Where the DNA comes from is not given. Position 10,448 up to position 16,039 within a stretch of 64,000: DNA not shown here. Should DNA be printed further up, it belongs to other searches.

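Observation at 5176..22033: ECF sigma / FecR-type anti-sigma whose sensor domain resembles the C-terminal domain of two downstream giant secreted proteins; locus includes a dehydrogenase-cytochrome c fusion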

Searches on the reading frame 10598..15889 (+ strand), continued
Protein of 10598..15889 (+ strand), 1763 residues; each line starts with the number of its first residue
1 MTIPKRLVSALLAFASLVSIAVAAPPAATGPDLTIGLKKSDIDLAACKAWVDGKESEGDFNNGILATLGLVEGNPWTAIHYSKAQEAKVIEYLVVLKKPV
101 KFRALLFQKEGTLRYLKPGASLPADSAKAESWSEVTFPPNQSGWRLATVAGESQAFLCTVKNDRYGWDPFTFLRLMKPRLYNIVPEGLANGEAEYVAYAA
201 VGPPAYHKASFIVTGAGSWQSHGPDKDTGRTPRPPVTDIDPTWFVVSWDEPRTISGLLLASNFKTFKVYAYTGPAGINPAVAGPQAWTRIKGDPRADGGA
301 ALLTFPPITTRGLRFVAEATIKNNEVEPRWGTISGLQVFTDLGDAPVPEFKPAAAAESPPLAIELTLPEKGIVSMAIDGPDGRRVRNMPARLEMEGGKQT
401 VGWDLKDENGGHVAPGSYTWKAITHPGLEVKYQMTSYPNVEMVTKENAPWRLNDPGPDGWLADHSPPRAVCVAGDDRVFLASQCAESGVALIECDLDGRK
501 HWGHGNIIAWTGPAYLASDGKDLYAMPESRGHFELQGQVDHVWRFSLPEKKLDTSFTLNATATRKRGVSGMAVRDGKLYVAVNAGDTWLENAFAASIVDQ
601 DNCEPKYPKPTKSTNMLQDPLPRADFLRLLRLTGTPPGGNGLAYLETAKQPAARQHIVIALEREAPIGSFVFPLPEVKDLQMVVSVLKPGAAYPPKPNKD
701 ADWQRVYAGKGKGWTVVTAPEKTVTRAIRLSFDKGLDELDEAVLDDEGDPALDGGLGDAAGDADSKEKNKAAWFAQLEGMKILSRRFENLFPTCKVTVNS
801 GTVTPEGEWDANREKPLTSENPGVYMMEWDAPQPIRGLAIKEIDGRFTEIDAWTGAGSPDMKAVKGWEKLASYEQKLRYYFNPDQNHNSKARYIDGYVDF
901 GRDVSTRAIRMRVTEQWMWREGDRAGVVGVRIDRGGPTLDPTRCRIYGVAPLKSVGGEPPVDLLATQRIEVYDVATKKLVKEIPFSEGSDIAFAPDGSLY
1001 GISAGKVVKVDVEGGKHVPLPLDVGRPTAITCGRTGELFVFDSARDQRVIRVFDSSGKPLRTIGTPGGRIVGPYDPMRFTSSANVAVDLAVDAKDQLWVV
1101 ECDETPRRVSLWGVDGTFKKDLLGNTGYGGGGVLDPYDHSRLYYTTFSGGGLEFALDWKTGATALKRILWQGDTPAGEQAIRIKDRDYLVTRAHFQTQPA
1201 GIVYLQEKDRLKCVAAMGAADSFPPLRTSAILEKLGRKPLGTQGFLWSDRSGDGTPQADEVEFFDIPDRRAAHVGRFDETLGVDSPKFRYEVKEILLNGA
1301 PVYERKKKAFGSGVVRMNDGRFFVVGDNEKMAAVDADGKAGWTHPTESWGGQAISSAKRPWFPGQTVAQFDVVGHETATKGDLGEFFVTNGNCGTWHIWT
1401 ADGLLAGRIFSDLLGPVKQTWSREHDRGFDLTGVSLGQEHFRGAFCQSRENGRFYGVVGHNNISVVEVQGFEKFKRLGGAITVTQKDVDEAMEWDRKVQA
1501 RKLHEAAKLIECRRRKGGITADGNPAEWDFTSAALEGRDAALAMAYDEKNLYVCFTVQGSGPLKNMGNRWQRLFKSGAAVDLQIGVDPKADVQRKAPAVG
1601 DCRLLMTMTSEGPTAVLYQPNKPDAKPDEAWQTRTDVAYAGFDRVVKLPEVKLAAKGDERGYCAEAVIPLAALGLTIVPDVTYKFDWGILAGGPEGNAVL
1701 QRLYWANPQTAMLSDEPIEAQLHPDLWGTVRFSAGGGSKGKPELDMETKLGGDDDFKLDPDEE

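Call 68: search_solved_structures(query=A3, max_evalue=1)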
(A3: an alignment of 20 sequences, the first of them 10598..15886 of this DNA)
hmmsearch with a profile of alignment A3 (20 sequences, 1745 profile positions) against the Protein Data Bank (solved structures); distinct sequences matched with E-value up to 1: 43.
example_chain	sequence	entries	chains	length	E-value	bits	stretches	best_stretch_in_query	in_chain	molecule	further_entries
3wwa_A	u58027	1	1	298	9.5e-16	59.6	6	971-1034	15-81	Pizza7H protein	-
6f0t_A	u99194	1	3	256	1.2e-14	55.9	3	971-1036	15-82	Pizza6-SFW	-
6qsd_A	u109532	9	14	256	1.6e-14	55.5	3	970-1034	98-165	Pizza6S | Pizza6-S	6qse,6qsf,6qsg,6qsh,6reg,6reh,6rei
6rej_A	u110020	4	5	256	2.1e-14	55.1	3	970-1036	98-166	Pizza6-SH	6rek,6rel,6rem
6ren_A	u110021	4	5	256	3e-14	54.6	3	970-1036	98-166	3fPizza6-SH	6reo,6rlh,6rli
3ww9_A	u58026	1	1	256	1.5e-13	52.3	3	971-1034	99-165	pizza6 protein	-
7zqg_A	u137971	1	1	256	1.6e-13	52.2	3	970-1034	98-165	Pizza6-KSH-TSH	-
6f0s_A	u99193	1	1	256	2.1e-13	51.8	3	971-1036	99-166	Pizza6-SYW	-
7zcj_A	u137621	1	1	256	4.3e-13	50.8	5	971-1034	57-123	Pizza6-TNH-TSH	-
7zq2_A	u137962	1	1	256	5e-13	50.6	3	970-1034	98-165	Pizza6-RSH-TSH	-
7zph_A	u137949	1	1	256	1.2e-12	49.3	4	970-1034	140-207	Pizza6-TNK-RSH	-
7zpw_A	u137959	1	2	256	1.6e-12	48.8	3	970-1034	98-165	Pizza6-TSK-TSH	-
7zpz_A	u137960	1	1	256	2.4e-12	48.3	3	971-1034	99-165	Pizza6-TSR-TSH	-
1rwi_B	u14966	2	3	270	3.3e-11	44.5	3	971-1034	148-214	Serine/threonine-protein kinase pknD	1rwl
8pkr_A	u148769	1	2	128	1.4e-07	32.5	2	971-1034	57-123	non-specific serine/threonine protein kinase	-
6tjg_A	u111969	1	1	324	0.61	10.5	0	1290-1329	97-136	Cake8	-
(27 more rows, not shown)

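Call 69: search_protein_families(library=pfam, alignment_id=A3, max_evalue=0.1)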
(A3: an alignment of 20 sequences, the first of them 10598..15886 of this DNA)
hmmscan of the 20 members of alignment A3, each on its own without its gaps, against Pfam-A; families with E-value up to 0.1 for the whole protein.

A. member 1, window:10598-15886:+ (1763 aa): 2 families
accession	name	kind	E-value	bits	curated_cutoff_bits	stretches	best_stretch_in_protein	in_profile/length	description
PF13860.13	FlgD_ig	-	0.00027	21.3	27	1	360-422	11-73/79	FlgD Ig-like domain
PF13360.13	PQQ_2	-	0.0028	17.8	27.6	1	1299-1369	53-123/233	Outer membrane protein assembly factor BamB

B. families by the number of members that match (of 20 scanned): 5 families
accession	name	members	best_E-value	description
PF13860.13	FlgD_ig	16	4.1e-10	FlgD Ig-like domain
PF06452.16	CBM9_1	7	0.0023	Carbohydrate family 9 binding domain-like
PF13360.13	PQQ_2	3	0.00061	Outer membrane protein assembly factor BamB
PF01436.27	NHL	3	0.029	NHL repeat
PF14398.11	ATPgrasp_YheCD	1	0.021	YheC/D like ATP-grasp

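Call 70: search_protein_families(library=pfam, proteins=[L004:10058-11080:+, L004:11708-12880:+, L005:10058-11080:+, L005:11708-12880:+, L006:10058-11080:+, L006:11708-12880:+, L007:10058-11080:+, L007:11708-12880:+], max_evalue=10)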
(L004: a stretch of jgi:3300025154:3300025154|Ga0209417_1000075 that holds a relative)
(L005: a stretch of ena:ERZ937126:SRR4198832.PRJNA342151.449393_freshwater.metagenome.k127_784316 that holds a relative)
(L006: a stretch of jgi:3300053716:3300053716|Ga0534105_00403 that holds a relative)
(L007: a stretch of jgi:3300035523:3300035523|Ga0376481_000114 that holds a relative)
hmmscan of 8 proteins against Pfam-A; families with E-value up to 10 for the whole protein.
L004:10058-11080:+ (341 aa): 0 families

L004:11708-12880:+ (391 aa): 0 families

L005:10058-11080:+ (341 aa): 1 family
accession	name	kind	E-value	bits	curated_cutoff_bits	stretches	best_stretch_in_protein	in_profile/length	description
PF00754.31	F5_F8_type_C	-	0.004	17.7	28.2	1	158-288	3-122/127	F5/8 type C domain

L005:11708-12880:+ (391 aa): 0 families

L006:10058-11080:+ (341 aa): 0 families

L006:11708-12880:+ (391 aa): 0 families

L007:10058-11080:+ (341 aa): 0 families

L007:11708-12880:+ (391 aa): 0 families

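Call 86: search_solved_structures(query=A3, max_evalue=10)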
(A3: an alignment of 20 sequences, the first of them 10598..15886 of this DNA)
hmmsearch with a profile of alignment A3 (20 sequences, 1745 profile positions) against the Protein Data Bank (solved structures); distinct sequences matched with E-value up to 10: 49.
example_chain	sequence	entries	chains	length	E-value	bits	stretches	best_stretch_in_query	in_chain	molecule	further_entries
3wwa_A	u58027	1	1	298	9.5e-16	59.6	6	971-1034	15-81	Pizza7H protein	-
6f0t_A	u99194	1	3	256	1.2e-14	55.9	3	971-1036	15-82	Pizza6-SFW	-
6qsd_A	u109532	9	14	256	1.6e-14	55.5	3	970-1034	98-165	Pizza6S | Pizza6-S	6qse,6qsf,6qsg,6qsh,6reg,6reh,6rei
6rej_A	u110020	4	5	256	2.1e-14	55.1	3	970-1036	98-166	Pizza6-SH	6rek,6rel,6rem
6ren_A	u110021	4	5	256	3e-14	54.6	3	970-1036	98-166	3fPizza6-SH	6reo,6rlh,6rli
3ww9_A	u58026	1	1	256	1.5e-13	52.3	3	971-1034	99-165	pizza6 protein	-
7zqg_A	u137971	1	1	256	1.6e-13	52.2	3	970-1034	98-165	Pizza6-KSH-TSH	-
6f0s_A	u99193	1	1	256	2.1e-13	51.8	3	971-1036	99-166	Pizza6-SYW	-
7zcj_A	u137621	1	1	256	4.3e-13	50.8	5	971-1034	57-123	Pizza6-TNH-TSH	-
7zq2_A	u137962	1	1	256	5e-13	50.6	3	970-1034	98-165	Pizza6-RSH-TSH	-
7zph_A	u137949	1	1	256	1.2e-12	49.3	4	970-1034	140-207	Pizza6-TNK-RSH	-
7zpw_A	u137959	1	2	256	1.6e-12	48.8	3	970-1034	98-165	Pizza6-TSK-TSH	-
7zpz_A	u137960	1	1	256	2.4e-12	48.3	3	971-1034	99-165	Pizza6-TSR-TSH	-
1rwi_B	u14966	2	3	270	3.3e-11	44.5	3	971-1034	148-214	Serine/threonine-protein kinase pknD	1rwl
8pkr_A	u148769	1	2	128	1.4e-07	32.5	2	971-1034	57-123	non-specific serine/threonine protein kinase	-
6tjg_A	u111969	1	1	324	0.61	10.5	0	1290-1329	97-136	Cake8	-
6tjf_A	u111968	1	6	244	1.1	9.7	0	1290-1329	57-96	Cake6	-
6tje_A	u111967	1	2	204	1.8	9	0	1290-1329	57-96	Cake5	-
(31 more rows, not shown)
